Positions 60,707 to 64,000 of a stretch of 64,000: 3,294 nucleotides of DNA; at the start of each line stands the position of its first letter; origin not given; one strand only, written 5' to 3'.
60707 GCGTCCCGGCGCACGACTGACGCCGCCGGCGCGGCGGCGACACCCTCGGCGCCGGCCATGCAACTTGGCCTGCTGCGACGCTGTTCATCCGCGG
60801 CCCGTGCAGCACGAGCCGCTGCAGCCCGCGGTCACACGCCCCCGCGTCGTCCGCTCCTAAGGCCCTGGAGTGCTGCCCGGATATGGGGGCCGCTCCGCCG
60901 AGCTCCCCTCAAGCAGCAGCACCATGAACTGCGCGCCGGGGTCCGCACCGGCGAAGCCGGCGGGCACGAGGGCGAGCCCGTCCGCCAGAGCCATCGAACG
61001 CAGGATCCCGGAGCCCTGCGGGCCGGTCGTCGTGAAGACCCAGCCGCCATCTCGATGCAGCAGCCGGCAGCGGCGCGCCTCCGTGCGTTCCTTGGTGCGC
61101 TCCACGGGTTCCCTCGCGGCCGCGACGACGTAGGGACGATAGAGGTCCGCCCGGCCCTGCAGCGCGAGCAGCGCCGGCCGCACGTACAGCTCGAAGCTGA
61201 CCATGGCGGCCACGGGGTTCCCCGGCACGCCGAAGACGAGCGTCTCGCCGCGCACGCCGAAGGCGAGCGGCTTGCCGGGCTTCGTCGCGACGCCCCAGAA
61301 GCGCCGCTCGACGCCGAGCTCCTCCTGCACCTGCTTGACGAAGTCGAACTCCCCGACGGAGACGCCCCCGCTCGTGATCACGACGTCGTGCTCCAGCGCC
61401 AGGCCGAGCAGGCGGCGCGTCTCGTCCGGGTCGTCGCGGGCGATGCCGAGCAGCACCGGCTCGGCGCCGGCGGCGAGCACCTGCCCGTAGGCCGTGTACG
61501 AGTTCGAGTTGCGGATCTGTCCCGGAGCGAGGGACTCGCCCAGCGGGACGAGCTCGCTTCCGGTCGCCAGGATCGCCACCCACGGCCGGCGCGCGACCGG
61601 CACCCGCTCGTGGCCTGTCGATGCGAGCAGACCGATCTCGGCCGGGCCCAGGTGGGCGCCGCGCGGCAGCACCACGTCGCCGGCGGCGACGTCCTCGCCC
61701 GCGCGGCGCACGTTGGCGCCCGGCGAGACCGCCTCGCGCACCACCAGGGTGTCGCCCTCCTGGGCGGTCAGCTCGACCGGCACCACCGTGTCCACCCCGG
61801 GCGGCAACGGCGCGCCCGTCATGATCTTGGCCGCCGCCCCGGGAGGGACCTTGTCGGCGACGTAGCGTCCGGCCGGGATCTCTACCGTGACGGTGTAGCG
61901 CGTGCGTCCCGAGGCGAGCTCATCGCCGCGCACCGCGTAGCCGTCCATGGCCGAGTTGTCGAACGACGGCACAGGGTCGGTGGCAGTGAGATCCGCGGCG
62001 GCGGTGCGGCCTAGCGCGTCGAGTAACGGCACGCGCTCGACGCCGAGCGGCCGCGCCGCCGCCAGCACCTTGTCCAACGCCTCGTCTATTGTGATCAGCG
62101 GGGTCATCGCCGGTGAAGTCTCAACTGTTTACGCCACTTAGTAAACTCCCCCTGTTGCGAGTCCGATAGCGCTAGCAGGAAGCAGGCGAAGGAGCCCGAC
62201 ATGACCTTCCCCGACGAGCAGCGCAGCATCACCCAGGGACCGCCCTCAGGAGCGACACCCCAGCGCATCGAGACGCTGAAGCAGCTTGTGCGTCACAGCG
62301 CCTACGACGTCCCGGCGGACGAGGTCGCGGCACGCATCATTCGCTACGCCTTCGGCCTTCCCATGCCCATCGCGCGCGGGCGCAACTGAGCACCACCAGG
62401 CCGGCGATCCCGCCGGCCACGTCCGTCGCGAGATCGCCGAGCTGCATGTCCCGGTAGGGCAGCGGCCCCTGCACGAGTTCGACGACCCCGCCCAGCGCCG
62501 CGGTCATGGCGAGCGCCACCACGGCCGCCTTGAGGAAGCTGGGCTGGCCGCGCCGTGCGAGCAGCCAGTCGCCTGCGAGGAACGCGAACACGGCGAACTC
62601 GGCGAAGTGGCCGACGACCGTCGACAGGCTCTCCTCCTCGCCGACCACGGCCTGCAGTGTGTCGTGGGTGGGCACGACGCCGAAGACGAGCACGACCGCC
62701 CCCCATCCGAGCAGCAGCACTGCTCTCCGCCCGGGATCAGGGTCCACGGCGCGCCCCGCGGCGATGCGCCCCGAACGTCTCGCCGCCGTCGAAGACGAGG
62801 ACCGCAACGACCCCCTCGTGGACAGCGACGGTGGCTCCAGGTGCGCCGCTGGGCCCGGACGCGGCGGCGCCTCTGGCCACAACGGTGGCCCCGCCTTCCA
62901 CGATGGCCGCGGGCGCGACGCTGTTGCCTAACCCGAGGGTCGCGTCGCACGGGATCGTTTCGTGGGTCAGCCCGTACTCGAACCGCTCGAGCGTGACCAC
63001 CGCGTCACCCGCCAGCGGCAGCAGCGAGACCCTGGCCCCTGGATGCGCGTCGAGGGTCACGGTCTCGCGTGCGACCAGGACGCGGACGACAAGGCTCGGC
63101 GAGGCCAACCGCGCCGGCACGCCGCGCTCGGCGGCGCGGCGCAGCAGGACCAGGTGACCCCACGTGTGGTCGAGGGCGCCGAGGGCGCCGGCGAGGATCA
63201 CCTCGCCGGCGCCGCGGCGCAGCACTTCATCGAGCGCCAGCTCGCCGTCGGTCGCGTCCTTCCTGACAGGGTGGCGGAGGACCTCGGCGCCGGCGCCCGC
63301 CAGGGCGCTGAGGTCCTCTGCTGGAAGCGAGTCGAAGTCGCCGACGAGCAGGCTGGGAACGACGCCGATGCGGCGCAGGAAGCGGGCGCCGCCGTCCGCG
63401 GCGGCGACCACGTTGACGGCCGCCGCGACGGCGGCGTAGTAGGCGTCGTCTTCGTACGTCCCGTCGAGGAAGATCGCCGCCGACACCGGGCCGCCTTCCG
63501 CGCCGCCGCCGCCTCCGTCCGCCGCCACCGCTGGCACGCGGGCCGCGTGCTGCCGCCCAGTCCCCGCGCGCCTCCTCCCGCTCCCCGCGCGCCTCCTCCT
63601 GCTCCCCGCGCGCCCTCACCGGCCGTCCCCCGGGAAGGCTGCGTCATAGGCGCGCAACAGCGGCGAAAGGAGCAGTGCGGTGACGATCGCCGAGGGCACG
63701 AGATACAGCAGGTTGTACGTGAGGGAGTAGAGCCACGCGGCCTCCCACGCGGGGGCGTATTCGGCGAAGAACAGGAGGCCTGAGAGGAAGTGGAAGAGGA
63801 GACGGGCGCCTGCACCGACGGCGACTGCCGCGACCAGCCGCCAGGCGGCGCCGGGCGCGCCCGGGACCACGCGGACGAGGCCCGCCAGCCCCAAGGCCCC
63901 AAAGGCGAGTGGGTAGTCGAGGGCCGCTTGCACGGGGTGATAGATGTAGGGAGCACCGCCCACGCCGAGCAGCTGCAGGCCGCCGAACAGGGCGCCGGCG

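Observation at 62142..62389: Sigma-28-type promoter driving a FlgM-like small gene next to moeA and thiamine genes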

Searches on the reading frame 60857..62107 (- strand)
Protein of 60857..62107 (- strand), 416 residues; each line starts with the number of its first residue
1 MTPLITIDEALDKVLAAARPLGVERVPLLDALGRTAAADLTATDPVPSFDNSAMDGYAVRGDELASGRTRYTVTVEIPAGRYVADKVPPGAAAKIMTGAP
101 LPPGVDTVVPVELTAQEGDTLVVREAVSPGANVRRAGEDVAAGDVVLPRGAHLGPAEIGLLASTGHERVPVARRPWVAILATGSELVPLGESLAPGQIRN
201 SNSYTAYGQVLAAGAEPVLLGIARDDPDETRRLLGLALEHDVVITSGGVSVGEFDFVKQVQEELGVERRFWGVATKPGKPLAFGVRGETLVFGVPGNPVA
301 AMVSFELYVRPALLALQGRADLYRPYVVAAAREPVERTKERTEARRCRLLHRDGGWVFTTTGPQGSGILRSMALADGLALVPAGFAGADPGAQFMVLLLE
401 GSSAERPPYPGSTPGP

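Call 3: search_protein_families(library=pfam, proteins=[window:60857-62107:-], max_evalue=1)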
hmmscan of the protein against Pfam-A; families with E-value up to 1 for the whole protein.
window:60857-62107:- (416 aa): 3 families
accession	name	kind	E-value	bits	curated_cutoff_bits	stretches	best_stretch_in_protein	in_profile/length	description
PF03453.22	MoeA_N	-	2.6e-48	164.2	30.8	1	5-165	1-160/160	MoeA N-terminal region (domain I and II)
PF00994.29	MoCF_biosynth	-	5.5e-30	104.4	26.6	1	178-314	1-143/144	Probable molybdopterin binding domain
PF03454.20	MoeA_C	-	4.1e-14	53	22.1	1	330-399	3-72/72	MoeA C-terminal region (domain IV)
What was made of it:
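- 60857..62107 (-): Divergent moeA (molybdopterin molybdenumtransferase). It starts 34 nt left of the -35 box. Pfam MoeA_N, MoCF_biosynth and MoeA_C (call 3).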

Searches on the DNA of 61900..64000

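Call 17: search_rna_families(source=window, start=61900, end=64000, threshold=evalue, max_evalue=5)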
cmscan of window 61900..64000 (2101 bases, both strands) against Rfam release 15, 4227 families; matches with E-value up to 5: 1.
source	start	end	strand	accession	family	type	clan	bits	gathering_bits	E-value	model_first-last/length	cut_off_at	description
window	63349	63414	+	RF02770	Ysr224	Gene; sRNA;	-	17.6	70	0.96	1-107/107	no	Yersinia sRNA 224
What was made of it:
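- There is no Rfam match, including the molybdenum-cofactor riboswitch, at E up to 5 (call 17).
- Tried and rejected: Rfam on 61900-64000 at E up to 5 gave only a chance hit and no molybdenum-cofactor riboswitch (call 17).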
